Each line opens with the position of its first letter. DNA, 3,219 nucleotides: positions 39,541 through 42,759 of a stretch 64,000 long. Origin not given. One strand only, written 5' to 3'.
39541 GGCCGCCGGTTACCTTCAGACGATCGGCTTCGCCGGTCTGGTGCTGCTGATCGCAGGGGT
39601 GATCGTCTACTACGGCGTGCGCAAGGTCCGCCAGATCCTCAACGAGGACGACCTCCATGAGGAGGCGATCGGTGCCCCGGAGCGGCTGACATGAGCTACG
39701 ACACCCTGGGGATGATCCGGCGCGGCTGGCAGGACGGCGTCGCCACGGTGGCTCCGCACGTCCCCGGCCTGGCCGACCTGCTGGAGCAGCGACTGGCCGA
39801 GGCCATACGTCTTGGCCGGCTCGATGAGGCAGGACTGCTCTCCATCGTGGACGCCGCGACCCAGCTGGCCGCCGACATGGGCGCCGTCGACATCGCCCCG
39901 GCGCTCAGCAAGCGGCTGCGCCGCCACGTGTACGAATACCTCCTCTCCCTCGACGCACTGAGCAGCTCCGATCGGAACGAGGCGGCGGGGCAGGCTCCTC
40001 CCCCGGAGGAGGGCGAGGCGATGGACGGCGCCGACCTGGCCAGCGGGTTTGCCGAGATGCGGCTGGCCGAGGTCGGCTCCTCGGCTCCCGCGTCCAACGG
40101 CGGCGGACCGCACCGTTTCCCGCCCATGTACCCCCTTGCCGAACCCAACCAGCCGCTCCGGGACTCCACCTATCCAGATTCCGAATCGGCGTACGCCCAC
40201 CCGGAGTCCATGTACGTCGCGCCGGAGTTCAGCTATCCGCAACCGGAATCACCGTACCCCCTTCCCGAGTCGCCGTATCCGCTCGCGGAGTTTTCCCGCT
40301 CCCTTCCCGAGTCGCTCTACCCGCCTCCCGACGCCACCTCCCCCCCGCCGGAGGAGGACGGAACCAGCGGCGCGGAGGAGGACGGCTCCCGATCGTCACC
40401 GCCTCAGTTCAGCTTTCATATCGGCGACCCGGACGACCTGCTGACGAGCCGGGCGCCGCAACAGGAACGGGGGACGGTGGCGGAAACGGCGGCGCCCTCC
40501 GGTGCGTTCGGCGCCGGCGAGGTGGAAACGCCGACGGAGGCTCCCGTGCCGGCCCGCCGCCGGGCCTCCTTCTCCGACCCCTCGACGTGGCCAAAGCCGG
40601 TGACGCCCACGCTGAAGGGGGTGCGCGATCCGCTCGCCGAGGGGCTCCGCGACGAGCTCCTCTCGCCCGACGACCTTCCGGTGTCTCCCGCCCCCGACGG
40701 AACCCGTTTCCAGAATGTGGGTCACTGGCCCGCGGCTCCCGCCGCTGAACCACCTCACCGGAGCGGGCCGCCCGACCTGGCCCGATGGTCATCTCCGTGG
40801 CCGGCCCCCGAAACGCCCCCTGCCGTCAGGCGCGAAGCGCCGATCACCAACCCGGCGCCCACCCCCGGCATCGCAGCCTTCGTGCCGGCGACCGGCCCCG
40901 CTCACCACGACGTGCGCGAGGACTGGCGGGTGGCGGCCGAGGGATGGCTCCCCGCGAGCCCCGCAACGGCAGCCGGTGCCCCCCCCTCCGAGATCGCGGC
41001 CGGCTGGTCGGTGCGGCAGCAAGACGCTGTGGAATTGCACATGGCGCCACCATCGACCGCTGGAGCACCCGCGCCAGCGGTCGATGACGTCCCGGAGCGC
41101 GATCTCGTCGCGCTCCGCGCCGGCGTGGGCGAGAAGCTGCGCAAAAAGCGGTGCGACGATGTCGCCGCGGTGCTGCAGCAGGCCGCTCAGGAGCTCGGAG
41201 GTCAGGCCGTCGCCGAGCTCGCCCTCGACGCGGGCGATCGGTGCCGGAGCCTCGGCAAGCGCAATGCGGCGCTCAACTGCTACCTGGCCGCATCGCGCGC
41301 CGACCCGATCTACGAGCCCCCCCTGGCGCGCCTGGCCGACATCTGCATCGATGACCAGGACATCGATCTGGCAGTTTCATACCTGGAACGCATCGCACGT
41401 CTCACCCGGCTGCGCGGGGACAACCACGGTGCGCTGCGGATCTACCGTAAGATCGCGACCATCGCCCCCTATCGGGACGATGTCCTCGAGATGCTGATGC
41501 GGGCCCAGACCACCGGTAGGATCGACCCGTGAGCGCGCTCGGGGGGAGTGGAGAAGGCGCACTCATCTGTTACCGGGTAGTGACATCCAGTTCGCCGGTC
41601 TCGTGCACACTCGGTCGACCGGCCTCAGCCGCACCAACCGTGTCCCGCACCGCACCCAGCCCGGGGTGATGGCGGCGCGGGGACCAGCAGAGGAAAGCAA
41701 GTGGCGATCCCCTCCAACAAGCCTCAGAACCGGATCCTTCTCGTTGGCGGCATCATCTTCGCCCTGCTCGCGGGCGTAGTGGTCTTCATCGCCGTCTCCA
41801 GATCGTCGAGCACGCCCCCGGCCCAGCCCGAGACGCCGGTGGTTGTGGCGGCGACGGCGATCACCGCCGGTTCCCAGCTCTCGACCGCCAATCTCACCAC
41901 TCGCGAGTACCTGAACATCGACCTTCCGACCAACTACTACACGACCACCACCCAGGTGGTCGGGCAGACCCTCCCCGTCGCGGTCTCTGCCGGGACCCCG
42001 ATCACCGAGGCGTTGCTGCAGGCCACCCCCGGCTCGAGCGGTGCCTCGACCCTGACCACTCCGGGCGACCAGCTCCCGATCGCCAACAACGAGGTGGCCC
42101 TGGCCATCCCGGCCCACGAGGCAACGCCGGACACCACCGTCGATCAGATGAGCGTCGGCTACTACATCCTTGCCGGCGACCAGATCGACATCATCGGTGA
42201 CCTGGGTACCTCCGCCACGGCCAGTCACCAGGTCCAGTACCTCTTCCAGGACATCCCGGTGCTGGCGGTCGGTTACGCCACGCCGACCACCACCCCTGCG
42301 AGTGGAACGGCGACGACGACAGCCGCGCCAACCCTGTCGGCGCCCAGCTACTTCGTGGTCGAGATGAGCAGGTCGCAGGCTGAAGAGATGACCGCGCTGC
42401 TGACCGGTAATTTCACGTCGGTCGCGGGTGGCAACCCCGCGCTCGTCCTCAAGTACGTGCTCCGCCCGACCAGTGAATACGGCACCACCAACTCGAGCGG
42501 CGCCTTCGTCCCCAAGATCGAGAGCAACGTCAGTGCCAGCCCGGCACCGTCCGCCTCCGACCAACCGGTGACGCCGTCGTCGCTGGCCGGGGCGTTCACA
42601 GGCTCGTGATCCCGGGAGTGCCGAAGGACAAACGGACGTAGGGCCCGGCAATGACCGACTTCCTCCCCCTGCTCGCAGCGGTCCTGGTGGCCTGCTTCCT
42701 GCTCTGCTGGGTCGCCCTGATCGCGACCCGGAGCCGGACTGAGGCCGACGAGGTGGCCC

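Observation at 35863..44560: Composite locus: TasA/SipW fibre genes contiguous with cpaB-tadB-tadC on the same strand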

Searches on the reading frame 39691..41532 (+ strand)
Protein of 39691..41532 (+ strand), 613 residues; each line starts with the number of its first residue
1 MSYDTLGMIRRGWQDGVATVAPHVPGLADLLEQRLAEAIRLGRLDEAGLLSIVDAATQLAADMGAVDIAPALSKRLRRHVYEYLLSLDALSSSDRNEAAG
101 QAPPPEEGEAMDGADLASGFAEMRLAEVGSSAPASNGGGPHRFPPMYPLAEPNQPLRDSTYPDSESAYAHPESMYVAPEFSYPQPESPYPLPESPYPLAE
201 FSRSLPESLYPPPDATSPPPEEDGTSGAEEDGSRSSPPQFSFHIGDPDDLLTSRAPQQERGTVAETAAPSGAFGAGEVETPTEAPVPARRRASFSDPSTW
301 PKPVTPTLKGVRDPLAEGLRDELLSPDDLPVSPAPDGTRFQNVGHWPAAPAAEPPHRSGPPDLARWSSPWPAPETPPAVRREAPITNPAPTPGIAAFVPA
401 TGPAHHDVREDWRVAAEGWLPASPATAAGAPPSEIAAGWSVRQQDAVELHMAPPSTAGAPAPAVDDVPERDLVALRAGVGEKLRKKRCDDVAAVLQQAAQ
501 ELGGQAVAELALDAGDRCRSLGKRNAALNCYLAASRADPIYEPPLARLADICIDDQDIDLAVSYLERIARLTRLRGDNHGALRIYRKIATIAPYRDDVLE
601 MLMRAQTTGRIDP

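Call 5: search_protein_families(library=pfam, proteins=[window:39691-41532:+], max_evalue=0.01)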
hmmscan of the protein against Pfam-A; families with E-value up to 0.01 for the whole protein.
window:39691-41532:+ (613 aa): 1 family
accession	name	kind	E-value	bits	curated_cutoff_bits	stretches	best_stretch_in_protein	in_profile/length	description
PF13424.12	TPR_12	-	0.00016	22.2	30.1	0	547-591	8-54/77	Tetratricopeptide repeat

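Call 6: search_protein_families(library=ncbifam, proteins=[window:39691-41532:+], max_evalue=0.01)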
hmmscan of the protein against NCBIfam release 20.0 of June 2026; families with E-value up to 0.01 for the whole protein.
window:39691-41532:+ (613 aa): 0 families

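Call 52: search_solved_structures(query=window:39691-41532:+, max_evalue=1)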
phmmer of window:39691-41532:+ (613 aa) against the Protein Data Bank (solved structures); distinct sequences matched with E-value up to 1: 0.

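Call 71: find_homologous_proteins(query=window:39691-41532:+, max_evalue=0.001)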
Query window:39691-41532:+ (613 aa): 62 proteins with E <= 0.001 among 8000 candidates.
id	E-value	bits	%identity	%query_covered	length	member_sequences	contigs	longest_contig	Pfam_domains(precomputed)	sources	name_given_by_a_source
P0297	0.0e+0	1351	100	100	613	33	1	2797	-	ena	-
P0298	0.0e+0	1234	93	100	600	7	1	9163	-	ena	-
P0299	0.0e+0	1162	87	100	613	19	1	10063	-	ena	-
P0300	0.0e+0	1158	87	100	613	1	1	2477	-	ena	-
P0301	0.0e+0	1154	87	100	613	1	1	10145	-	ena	-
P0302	0.0e+0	1152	86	100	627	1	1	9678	-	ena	-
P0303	0.0e+0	1151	88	100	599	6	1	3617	PF13424.13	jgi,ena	-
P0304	0.0e+0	1123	86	100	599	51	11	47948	-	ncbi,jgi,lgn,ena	jgi:hypothetical protein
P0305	0.0e+0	1120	86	100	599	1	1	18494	-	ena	-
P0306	0.0e+0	1116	85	100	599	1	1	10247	-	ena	-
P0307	0.0e+0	1115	85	100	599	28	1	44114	-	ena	-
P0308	0.0e+0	1111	85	100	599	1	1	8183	-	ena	-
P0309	0.0e+0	1110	85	100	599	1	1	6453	-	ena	-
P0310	0.0e+0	1104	85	100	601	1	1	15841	-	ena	-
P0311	0.0e+0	1091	84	100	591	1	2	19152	-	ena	-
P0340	4.9e-137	476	54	62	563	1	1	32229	-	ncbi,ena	ncbi:MAG: hypothetical protein WCB85_08425 [Candidatus Dormiibacterota bacterium]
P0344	1.4e-127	445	43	51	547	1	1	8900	-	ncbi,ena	-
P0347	2.9e-113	398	46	99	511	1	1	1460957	-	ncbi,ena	-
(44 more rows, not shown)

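Call 75: find_encoding_contigs(protein=P0347, flank=10000, max_places=2)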
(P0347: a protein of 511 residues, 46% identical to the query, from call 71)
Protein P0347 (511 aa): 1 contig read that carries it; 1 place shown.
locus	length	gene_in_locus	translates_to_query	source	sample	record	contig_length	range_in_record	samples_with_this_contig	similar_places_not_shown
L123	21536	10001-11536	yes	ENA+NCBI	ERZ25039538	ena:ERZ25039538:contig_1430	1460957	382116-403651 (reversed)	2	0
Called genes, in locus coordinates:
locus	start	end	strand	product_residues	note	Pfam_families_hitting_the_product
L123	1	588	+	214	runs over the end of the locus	PF02195:ParB_N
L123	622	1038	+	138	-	-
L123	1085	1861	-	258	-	PF01656:CbiA, PF02374:ArsA_ATPase (weak), PF07015:VirC1 (weak), PF09140:MipZ (faint), PF10609:ParA, PF13614:AAA_31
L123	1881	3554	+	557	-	-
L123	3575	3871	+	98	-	-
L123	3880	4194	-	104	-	-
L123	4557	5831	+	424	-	PF00437:T2SSE, PF27713:UCP018868 (faint)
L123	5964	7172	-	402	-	PF00072:Response_reg, PF00563:EAL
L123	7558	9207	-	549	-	PF00437:T2SSE, PF27713:UCP018868 (weak)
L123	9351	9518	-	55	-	-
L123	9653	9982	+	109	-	-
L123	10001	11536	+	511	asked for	-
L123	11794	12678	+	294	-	PF08666:SAF, PF13144:ChapFlgA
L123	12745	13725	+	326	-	PF00482:T2SSF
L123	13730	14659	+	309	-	PF00482:T2SSF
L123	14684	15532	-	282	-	-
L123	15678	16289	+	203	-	PF02674:Colicin_V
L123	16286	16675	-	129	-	PF00072:Response_reg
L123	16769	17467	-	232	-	-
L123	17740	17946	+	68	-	PF04964:Flp_Fap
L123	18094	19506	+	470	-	PF13481:AAA_25 (weak), PF09140:MipZ (weak), PF10609:ParA, PF13614:AAA_31, PF00142:Fer4_NifH, PF01656:CbiA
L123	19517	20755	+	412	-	PF00072:Response_reg, PF00142:Fer4_NifH (weak), PF01656:CbiA, PF10609:ParA, PF13614:AAA_31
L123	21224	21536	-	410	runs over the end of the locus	PF00072:Response_reg, PF00142:Fer4_NifH (faint), PF01656:CbiA, PF10609:ParA, PF13614:AAA_31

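Call 79: find_encoding_contigs(protein=P0344, flank=10000, max_places=2)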
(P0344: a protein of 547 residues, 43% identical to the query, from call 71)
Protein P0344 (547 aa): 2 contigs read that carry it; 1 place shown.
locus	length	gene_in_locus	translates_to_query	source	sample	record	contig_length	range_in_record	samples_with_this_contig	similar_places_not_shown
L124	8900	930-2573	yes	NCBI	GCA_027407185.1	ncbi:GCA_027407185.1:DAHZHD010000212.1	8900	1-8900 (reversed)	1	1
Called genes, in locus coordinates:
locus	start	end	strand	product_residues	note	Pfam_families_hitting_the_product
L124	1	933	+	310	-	?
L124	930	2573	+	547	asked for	-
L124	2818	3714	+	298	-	PF08666:SAF, PF13144:ChapFlgA (faint), PF16976:RcpC (faint)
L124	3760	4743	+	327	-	PF00482:T2SSF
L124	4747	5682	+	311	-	PF00482:T2SSF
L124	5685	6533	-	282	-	-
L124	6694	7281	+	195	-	PF02674:Colicin_V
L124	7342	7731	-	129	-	PF00072:Response_reg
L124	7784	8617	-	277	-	-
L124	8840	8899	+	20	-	?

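Call 80: find_encoding_contigs(protein=P0340, flank=10000, max_places=2)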
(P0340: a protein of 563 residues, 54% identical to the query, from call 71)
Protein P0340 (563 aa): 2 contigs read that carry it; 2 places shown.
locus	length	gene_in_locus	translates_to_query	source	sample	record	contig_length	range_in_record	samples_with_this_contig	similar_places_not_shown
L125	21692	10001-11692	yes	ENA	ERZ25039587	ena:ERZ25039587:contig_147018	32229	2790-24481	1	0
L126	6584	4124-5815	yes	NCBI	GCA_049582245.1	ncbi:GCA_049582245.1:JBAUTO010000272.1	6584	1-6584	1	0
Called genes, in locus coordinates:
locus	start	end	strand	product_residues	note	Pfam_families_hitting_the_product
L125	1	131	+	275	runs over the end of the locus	PF00188:CAP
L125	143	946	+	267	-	PF00005:ABC_tran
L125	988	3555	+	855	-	PF12704:MacB_PCD, PF02687:FtsX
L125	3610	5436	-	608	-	PF00989:PAS (weak), PF08447:PAS_3 (weak), PF08448:PAS_4, PF00990:GGDEF, PF00563:EAL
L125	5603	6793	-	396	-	PF13421:Band_7_1, PF12773:DZR, PF13240:Zn_Ribbon_1 (weak), PF13248:Zn_ribbon_3 (faint), PF24463:DUF7577 (faint), PF13240:Zn_Ribbon_1 (weak)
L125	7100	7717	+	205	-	-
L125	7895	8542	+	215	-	-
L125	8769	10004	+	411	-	PF10502:Peptidase_S26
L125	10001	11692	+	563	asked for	-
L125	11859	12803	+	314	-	PF08666:SAF, PF13144:ChapFlgA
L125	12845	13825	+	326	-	PF00482:T2SSF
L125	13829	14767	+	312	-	PF00482:T2SSF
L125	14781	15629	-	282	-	-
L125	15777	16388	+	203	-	PF02674:Colicin_V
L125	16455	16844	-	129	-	PF00072:Response_reg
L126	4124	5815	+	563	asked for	-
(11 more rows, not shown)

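Call 81: predict_structure(alignment_id=A6)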
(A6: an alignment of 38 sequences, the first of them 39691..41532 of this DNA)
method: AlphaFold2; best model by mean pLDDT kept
length: 613 residues; sequences in the alignment: 38
mean_pLDDT: 58.4   pTM: 0.32
mean pLDDT of the five models: 58.4, 57.2, 56.8, 56.3, 54.2
residues with pLDDT >= 90: 191; 70-90: 41; 50-70: 35; < 50: 346
segments of 3 or more residues with pLDDT < 50: 96-235, 237-239, 252-293, 306-464
pLDDT, mean of each block of 10 residues (from residue 1): 78 93 92 93 90 95 92 95 86 52 35 35 34 31 36 35 35 37 36 35 35 35 33 44 52 36 31 31 39 56 52 39 34 34 36 35 39 35 34 34 33 39 34 35 33 34 60 94 96 96 94 97 96 95 95 95 95 92 94 89 85 69
secondary structure, 60 per line:
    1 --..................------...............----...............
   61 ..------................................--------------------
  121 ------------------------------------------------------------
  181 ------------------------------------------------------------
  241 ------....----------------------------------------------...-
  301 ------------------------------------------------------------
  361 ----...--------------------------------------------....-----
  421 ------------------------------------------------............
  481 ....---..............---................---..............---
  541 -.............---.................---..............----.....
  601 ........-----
elements in order: H3-20 H27-41 H46-62 H69-100 H247-250 H412-415 H469-484 H488-501 H505-520 H524-537 H542-554 H558-574 H578-591 H596-608

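Call 84: fold_search(model_id=the predicted structure, library=pdb)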
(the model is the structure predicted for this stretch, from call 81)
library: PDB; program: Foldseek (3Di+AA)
matches with E <= 10: 1334; with E <= 0.001: 6
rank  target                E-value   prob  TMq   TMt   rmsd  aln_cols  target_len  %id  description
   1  9gzg_A                1.1e-04  1.00  0.13  0.41  10.8       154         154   19  Crystal structure of CTPR4E4 mutant (released 2025-10-15)
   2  9qhc_B                4.8e-04  1.00  0.14  0.27  10.9       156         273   18  Crystal structure of 8-repeat CTPR protein with eliminated coordination sites (released 2025-10-22)
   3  8dtg_B                5.3e-04  1.00  0.14  0.12  10.2       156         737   18  Cryo-EM structure of Arabidopsis SPY alternative conformation 1 (released 2023-03-08)
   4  2fo7                  5.9e-04  1.00  0.13  0.46   9.7       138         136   17  Crystal structure of an 8 repeat consensus TPR superhelix (trigonal crystal form) (released 2006-03-07)
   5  1w3b_A                7.9e-04  1.00  0.13  0.19  11.0       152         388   16  The superhelical TPR domain of O-linked GlcNAc transferase reveals structural similarities to importin alpha. (released 2004-09-09)
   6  5a01_A                9.6e-04  1.00  0.13  0.12  10.8       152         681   16  O-GlcNAc transferase from Drososphila melanogaster (released 2016-04-27)
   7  1na0_A                1.1e-03  1.00  0.11  0.42  11.3       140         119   16  Design of Stable alpha-Helical Arrays from an Idealized TPR Motif (released 2003-06-03)
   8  9qhb                  1.2e-03  1.00  0.13  0.26  10.6       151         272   18  Crystal structure of 16-repeat CTPR protein with eliminated coordination sites (released 2025-10-22)
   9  7obi_A                1.2e-03  1.00  0.16  0.54   6.8       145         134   18  Consensus tetratricopeptide repeat protein type RV4 (released 2022-02-23)
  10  8dth_A                1.3e-03  1.00  0.14  0.12  10.0       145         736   19  Cryo-EM structure of Arabidopsis SPY alternative conformation 2 (released 2023-03-08)
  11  3pe3_A                1.4e-03  1.00  0.14  0.12  10.9       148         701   16  Structure of human O-GlcNAc transferase and its complex with a peptide substrate (released 2011-01-19)
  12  9qhc_A                1.4e-03  1.00  0.13  0.26  10.6       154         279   16  Crystal structure of 8-repeat CTPR protein with eliminated coordination sites (released 2025-10-22)
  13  8dtf_A                1.4e-03  1.00  0.14  0.11  10.1       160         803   19  Cryo-EM structure of the full length Arabidopsis SPY with complete TPRs (released 2023-03-08)
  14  1w3b_B                1.4e-03  1.00  0.11  0.17  12.0       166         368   17  The superhelical TPR domain of O-linked GlcNAc transferase reveals structural similarities to importin alpha. (released 2004-09-09)
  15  6vfh_A                1.4e-03  1.00  0.11  0.47   9.5       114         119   23  De novo designed tetrahedral nanoparticle T33_dn10 (released 2020-08-12)
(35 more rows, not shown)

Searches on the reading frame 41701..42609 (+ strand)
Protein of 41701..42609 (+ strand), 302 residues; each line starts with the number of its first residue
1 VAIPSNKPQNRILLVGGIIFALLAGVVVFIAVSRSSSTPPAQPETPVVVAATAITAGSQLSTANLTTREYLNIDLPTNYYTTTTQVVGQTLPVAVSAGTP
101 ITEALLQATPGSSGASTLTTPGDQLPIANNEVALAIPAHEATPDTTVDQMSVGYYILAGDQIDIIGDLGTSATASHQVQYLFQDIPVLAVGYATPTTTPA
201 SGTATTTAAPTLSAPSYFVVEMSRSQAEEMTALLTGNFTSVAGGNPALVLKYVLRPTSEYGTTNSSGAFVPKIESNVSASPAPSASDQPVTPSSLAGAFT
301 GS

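Call 5: search_protein_families(library=pfam, proteins=[window:41701-42609:+], max_evalue=0.01)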
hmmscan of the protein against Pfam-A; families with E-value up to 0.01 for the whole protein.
window:41701-42609:+ (302 aa): 3 families
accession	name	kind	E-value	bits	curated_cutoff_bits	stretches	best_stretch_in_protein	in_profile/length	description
PF08666.17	SAF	-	1.7e-08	35.3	21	1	46-106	2-62/63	SAF domain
PF16976.10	RcpC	-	1.1e-06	28.9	28.8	1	148-231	20-101/114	Flp pilus assembly protein RcpC/CpaB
PF13144.11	ChapFlgA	-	2.4e-06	28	23.8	1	46-108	2-62/122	Chaperone for flagella basal body P-ring formation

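Call 6: search_protein_families(library=ncbifam, proteins=[window:41701-42609:+], max_evalue=0.01)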
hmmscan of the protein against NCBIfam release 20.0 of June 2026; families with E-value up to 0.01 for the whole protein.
window:41701-42609:+ (302 aa): 2 families
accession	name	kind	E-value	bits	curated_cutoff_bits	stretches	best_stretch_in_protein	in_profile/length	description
TIGR03177.1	pilus_cpaB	equivalog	4.8e-18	65.3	71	1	12-231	2-200/262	Flp pilus assembly protein CpaB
TIGR03170.1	flgA_cterm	equivalog_domain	5.3e-09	36.2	54.65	1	42-108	10-76/137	flagellar basal body P-ring formation chaperone FlgA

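Call 54: search_solved_structures(query=window:41701-42609:+, max_evalue=1)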
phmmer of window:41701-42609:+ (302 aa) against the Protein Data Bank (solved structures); distinct sequences matched with E-value up to 1: 1.
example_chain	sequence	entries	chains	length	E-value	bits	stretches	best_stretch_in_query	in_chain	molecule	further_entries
1zzh_A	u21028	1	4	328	0.56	12.9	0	103-153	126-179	cytochrome c peroxidase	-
